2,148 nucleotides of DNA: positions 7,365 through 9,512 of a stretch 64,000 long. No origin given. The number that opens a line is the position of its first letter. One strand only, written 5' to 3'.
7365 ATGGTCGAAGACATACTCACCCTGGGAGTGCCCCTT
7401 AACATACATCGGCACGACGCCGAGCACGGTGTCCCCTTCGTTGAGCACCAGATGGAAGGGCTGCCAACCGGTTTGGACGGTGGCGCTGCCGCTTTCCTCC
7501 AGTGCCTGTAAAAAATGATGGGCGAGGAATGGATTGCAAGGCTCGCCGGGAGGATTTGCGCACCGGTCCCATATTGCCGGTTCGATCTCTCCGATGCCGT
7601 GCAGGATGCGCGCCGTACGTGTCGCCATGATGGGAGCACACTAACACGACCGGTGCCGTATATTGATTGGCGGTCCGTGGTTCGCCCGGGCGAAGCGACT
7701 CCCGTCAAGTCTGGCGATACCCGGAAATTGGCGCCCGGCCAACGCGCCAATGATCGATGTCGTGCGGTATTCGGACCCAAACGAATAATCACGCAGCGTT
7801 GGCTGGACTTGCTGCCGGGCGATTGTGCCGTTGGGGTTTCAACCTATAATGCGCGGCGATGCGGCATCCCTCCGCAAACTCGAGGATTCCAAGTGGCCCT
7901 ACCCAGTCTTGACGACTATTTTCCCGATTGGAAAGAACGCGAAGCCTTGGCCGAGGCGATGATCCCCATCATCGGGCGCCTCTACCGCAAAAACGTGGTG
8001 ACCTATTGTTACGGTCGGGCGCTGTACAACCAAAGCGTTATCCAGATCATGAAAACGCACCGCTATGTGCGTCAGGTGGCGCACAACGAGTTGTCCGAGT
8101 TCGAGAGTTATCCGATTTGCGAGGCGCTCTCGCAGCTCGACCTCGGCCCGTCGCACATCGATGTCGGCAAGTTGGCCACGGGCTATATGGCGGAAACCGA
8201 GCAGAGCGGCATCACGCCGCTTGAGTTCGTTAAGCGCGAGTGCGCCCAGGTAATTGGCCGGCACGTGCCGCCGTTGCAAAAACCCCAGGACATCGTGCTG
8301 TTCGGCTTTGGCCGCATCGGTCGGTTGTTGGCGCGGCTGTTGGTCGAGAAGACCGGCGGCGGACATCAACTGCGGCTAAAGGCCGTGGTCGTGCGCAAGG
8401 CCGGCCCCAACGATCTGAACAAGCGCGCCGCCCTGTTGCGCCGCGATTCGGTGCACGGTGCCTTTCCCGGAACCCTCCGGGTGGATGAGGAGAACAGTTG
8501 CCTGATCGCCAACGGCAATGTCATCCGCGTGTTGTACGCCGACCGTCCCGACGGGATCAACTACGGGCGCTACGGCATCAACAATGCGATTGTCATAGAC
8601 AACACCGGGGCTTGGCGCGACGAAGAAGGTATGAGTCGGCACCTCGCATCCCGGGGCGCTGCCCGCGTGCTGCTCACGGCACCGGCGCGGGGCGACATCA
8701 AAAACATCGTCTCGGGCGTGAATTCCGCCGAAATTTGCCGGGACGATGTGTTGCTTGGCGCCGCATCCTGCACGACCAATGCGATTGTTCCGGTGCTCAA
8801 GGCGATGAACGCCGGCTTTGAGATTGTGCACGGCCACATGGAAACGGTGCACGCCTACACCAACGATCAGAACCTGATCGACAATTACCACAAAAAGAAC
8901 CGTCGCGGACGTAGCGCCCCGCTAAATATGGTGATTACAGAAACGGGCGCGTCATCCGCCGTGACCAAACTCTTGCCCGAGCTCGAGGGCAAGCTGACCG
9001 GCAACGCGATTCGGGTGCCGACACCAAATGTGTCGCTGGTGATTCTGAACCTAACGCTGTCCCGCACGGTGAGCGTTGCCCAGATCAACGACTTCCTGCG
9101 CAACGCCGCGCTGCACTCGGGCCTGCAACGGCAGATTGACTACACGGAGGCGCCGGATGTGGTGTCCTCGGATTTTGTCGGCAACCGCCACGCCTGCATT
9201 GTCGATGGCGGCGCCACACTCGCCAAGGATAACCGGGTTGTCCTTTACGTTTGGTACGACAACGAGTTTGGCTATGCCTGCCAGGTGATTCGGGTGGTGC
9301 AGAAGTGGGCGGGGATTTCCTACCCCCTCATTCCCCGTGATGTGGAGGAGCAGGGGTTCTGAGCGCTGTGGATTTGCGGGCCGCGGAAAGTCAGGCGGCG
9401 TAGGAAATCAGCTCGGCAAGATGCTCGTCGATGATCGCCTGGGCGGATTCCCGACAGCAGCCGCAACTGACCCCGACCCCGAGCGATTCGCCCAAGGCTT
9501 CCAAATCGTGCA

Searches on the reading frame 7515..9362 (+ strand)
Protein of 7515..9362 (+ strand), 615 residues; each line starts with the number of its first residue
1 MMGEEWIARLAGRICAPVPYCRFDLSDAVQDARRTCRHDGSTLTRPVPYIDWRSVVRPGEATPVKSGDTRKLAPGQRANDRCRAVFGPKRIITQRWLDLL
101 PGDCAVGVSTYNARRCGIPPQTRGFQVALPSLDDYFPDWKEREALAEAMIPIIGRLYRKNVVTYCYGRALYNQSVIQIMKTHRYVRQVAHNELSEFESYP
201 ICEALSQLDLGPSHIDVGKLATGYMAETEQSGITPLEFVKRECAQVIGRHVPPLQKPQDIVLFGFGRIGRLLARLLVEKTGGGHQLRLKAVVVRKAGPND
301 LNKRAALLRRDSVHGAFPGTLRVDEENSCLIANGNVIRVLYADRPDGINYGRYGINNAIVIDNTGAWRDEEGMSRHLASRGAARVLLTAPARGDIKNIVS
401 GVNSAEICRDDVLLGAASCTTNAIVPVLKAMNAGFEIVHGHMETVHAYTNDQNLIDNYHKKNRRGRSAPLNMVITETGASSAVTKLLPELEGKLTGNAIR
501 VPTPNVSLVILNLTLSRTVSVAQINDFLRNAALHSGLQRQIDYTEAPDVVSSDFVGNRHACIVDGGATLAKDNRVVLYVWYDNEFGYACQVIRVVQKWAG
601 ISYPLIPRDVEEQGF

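Call 37: search_protein_families(library=ncbifam, proteins=[window:7515-9362:+], max_evalue=0.00001)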
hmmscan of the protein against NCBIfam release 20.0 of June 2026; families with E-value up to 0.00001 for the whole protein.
window:7515-9362:+ (615 aa): 9 families
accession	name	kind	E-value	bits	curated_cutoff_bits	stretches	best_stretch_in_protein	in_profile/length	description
NF006139.0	PRK08289.1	equivalog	1.4e-220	732.9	431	1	133-608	7-479/480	glyceraldehyde-3-phosphate dehydrogenase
TIGR01534.1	GAPDH-I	equivalog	1.5e-105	353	367.2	1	260-593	2-330/330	type I glyceraldehyde-3-phosphate dehydrogenase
NF005830.0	PRK07729.1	equivalog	6.1e-78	262.1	546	1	260-596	5-328/343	glyceraldehyde-3-phosphate dehydrogenase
NF033735.1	G3PDH_Arsen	exception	7.4e-71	239.3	450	1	261-594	2-322/323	ArsJ-associated glyceraldehyde-3-phosphate dehydrogenase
NF005641.0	PRK07403.1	equivalog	7.4e-69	232.5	616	1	261-594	5-328/337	type I glyceraldehyde-3-phosphate dehydrogenase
TIGR01532.1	E4PD_g-proteo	equivalog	4.2e-66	223.4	530.55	1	261-591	3-323/325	erythrose-4-phosphate dehydrogenase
NF010058.0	PRK13535.1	equivalog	1.2e-61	208.7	539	1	260-592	5-327/339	erythrose-4-phosphate dehydrogenase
NF011954.0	PRK15425.1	equivalog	8.1e-60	202.6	662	1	262-595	7-326/331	glyceraldehyde-3-phosphate dehydrogenase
NF006512.0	PRK08955.1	equivalog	1.4e-57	195.5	563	1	261-597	6-329/334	glyceraldehyde-3-phosphate dehydrogenase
